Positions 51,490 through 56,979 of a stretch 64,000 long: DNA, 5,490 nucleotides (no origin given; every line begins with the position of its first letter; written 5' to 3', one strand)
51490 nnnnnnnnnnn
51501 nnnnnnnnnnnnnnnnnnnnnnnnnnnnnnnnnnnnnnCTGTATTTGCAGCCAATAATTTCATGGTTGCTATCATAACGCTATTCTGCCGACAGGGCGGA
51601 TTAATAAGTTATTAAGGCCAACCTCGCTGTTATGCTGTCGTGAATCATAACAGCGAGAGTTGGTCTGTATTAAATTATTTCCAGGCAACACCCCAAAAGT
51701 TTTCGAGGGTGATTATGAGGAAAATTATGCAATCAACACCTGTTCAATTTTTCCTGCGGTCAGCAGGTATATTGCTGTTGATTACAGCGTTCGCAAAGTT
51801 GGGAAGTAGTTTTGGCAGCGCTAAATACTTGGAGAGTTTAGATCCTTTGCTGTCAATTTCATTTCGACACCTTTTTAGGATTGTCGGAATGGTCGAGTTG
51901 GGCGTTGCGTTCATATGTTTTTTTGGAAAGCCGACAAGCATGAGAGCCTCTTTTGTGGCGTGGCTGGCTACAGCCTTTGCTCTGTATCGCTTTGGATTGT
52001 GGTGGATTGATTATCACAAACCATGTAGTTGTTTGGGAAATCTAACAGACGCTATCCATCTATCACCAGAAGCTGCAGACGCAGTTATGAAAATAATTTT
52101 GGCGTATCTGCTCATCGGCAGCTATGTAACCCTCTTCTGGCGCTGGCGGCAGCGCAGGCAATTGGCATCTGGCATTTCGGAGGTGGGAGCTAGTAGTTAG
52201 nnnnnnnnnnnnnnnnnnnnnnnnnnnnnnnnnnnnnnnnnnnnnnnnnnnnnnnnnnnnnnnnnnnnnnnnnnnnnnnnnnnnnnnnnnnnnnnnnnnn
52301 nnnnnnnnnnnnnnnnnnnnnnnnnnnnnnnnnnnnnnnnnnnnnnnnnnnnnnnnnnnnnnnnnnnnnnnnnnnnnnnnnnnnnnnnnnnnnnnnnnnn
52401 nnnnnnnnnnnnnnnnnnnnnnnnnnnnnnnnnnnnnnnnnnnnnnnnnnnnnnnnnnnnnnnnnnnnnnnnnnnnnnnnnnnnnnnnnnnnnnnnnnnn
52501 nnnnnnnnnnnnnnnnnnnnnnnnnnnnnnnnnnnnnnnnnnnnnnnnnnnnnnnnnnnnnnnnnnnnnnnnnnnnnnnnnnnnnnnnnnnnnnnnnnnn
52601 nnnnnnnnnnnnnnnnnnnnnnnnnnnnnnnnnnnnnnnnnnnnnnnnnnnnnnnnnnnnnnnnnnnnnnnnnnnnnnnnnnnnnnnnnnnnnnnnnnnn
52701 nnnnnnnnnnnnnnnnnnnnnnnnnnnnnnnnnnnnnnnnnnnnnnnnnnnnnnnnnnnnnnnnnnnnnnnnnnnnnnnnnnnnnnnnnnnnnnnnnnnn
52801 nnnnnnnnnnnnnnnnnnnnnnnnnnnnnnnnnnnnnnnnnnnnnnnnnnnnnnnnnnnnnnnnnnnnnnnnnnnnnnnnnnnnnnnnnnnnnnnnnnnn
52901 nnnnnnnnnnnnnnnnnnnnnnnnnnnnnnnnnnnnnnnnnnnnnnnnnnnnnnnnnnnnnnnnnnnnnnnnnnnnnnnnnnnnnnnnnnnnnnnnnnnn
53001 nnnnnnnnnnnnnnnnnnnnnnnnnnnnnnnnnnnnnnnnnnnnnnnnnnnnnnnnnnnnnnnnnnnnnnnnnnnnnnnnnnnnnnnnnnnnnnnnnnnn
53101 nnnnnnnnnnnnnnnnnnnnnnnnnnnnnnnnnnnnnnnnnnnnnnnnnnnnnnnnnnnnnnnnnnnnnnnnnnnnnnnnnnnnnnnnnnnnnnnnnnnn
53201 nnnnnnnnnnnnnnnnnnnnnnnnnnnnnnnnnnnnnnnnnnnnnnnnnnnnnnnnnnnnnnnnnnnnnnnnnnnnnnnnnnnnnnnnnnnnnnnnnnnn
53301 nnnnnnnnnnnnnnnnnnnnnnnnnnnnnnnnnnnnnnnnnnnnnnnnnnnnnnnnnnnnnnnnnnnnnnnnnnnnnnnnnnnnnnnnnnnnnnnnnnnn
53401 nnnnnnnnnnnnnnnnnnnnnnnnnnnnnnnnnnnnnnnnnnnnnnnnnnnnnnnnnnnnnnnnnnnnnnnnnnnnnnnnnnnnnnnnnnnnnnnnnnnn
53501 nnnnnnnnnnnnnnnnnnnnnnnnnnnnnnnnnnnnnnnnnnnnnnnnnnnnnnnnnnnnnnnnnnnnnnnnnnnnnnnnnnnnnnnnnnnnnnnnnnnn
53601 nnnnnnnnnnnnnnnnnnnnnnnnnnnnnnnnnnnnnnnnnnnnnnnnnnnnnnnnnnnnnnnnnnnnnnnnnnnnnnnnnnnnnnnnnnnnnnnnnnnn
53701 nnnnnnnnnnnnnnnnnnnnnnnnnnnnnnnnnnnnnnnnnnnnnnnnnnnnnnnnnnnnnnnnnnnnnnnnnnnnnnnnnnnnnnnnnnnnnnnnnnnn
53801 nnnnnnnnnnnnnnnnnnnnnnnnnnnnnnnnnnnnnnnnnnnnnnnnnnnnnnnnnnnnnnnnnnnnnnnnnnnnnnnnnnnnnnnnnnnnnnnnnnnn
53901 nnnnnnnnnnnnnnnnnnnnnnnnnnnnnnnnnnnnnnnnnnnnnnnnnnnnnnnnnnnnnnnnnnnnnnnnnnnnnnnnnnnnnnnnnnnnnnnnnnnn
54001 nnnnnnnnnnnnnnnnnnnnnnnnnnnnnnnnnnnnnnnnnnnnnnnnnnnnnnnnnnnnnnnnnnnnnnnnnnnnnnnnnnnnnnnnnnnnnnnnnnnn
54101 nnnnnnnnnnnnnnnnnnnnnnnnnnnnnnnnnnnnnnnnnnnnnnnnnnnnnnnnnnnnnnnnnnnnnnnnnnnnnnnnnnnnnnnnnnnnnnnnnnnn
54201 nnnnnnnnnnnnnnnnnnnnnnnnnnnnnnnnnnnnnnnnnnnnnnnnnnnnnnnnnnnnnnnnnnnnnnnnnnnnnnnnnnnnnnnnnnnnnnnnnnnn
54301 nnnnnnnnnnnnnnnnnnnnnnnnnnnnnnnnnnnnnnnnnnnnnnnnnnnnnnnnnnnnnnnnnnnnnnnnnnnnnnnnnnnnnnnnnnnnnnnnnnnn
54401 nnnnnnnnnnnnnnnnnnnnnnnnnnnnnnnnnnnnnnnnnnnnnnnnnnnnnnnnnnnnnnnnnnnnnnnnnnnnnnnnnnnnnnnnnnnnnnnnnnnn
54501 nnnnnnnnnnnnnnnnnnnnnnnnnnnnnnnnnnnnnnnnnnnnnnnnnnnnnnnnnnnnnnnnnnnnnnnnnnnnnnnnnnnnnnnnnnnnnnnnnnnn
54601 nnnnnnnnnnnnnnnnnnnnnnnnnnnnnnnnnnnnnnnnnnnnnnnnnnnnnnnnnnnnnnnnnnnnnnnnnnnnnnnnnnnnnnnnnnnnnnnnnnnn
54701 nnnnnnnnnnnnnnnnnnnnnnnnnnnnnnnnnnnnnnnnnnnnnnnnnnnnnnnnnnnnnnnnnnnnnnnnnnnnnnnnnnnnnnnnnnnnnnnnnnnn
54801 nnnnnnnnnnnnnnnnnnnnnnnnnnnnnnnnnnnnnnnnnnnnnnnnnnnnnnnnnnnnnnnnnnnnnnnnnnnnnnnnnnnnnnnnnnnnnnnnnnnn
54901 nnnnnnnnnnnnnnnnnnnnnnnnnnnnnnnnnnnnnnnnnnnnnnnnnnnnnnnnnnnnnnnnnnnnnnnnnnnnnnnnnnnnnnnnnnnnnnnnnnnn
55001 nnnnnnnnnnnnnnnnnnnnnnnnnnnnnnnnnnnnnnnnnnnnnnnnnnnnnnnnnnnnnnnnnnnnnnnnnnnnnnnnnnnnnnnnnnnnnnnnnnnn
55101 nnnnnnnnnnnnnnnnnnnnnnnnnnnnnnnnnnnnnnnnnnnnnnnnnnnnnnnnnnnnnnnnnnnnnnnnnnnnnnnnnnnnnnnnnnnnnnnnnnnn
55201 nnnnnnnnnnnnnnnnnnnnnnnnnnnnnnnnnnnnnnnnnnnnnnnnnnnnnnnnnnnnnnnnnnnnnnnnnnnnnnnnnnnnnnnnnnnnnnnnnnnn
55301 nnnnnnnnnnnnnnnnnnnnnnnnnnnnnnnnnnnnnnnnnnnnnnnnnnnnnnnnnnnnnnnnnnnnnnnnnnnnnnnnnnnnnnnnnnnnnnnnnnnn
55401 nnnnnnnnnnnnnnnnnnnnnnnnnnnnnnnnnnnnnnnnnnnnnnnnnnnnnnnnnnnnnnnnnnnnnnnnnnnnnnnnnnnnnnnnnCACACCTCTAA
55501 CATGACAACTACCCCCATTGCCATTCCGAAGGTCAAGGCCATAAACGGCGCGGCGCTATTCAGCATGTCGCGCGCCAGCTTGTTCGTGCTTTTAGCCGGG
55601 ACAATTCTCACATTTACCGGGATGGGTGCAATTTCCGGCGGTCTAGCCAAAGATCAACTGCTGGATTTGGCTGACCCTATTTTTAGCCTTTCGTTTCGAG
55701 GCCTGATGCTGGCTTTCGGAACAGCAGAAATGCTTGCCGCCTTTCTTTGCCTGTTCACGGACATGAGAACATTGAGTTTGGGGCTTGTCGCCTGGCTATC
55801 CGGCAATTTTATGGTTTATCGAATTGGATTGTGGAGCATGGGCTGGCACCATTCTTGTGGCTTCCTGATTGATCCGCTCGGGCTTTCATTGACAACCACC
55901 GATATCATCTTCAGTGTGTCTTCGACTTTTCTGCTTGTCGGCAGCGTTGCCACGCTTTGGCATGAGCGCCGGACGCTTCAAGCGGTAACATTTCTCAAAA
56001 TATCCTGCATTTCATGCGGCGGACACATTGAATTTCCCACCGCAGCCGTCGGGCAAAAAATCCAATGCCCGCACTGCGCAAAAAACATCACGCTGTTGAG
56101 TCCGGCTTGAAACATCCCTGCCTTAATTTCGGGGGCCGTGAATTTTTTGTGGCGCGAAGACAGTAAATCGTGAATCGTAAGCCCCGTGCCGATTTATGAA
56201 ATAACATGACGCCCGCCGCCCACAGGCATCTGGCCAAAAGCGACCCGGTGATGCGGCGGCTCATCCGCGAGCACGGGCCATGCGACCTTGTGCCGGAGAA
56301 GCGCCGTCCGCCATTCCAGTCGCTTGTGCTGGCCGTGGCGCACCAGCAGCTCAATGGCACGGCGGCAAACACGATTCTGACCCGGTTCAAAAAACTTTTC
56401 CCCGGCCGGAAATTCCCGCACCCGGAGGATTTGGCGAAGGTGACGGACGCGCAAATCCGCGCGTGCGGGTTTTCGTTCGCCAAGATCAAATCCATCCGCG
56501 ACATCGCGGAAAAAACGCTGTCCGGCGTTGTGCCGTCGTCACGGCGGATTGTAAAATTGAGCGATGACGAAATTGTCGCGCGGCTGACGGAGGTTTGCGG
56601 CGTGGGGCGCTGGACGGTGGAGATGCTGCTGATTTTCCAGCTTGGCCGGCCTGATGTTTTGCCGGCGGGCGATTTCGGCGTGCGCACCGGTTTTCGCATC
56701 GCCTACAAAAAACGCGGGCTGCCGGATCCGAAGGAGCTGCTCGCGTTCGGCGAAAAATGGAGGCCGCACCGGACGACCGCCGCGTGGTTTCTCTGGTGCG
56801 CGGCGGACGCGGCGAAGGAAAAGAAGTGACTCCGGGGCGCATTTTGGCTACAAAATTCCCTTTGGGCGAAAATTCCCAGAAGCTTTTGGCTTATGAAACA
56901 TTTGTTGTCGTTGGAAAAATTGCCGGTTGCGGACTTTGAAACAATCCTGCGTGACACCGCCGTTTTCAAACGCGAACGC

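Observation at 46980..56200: ~9-kb AT-richer island splits argD from argF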

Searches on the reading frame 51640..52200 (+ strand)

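Call 4: search_protein_families(library=pfam, proteins=[window:51640-52200:+], max_evalue=0.01)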
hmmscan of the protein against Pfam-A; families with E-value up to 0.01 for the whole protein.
window:51640-52200:+ (186 aa): 1 family
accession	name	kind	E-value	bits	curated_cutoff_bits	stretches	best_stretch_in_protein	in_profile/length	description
PF07291.16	MauE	-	1.8e-06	28.7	27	1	43-159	13-119/128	Methylamine utilisation protein MauE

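Call 15: search_protein_families(library=padloc, proteins=[window:51640-52200:+], max_evalue=0.01)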
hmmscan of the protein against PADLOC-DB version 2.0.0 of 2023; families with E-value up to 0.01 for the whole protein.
window:51640-52200:+ (186 aa): 0 families

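Call 16: search_protein_families(library=phrogs, proteins=[window:51640-52200:+], max_evalue=0.01)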
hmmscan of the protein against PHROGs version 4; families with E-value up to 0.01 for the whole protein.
window:51640-52200:+ (186 aa): 0 families

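Call 17: search_protein_families(library=ncbifam, proteins=[window:51640-52200:+], max_evalue=0.1)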
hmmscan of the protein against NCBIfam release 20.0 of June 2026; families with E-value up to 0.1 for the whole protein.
window:51640-52200:+ (186 aa): 1 family
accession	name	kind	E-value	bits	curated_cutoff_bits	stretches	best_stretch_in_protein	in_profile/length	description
NF033560.1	merT_RC607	exception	0.0025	18.2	130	1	70-118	40-89/97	mercuric transport protein MerT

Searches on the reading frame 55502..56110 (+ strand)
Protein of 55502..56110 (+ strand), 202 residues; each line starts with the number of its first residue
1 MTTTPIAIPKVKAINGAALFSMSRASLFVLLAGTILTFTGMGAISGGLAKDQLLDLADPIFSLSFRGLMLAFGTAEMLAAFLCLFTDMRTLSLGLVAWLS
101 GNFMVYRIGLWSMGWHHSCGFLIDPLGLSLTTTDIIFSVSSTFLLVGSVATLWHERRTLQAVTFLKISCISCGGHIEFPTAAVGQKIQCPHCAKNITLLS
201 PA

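Call 4: search_protein_families(library=pfam, proteins=[window:55502-56110:+], max_evalue=0.01)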
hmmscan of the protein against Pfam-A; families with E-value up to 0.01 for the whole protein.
window:55502-56110:+ (202 aa): 0 families

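Call 5: search_protein_families(library=ncbifam, proteins=[window:55502-56110:+], max_evalue=0.001)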
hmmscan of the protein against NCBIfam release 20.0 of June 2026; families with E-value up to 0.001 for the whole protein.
window:55502-56110:+ (202 aa): 0 families

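Call 15: search_protein_families(library=padloc, proteins=[window:55502-56110:+], max_evalue=0.01)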
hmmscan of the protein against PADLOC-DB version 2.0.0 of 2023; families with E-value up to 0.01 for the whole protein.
window:55502-56110:+ (202 aa): 0 families

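Call 16: search_protein_families(library=phrogs, proteins=[window:55502-56110:+], max_evalue=0.01)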
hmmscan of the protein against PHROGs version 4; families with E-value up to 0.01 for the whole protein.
window:55502-56110:+ (202 aa): 0 families

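Call 98: search_protein_families(library=pfam, proteins=[window:55502-56110:+], max_evalue=1)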
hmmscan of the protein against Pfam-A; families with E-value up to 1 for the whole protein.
window:55502-56110:+ (202 aa): 2 families
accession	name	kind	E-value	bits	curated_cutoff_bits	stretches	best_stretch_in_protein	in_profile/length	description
PF21344.3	Zn_ribbon_LysW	-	0.058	13.5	27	1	168-192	2-27/46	Alpha-aminoadipate carrier protein LysW-like, globular domain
PF13248.11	Zn_ribbon_3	-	0.11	12.4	27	0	186-196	2-12/26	zinc-ribbon domain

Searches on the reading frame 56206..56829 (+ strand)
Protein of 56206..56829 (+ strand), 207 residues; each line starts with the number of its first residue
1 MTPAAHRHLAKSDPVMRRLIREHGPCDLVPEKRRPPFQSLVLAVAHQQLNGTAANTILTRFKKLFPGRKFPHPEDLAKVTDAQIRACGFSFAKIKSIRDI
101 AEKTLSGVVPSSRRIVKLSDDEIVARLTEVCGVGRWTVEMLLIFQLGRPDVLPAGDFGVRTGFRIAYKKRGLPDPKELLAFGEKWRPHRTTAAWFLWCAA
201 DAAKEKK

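Call 4: search_protein_families(library=pfam, proteins=[window:56206-56829:+], max_evalue=0.01)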
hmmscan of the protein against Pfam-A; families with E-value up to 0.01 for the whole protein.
window:56206-56829:+ (207 aa): 1 family
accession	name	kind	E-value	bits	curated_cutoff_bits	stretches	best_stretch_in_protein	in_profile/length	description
PF00730.31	HhH-GPD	-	5.6e-16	59.3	26.2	1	43-185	3-106/108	HhH-GPD superfamily base excision DNA repair protein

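Call 17: search_protein_families(library=ncbifam, proteins=[window:56206-56829:+], max_evalue=0.1)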
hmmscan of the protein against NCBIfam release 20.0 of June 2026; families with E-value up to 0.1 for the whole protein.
window:56206-56829:+ (207 aa): 1 family
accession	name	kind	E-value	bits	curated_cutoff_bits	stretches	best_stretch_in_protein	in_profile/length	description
NF007641.0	PRK10308.1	equivalog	2.8e-08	33.7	229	1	48-201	133-276/285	DNA-3-methyladenine glycosylase 2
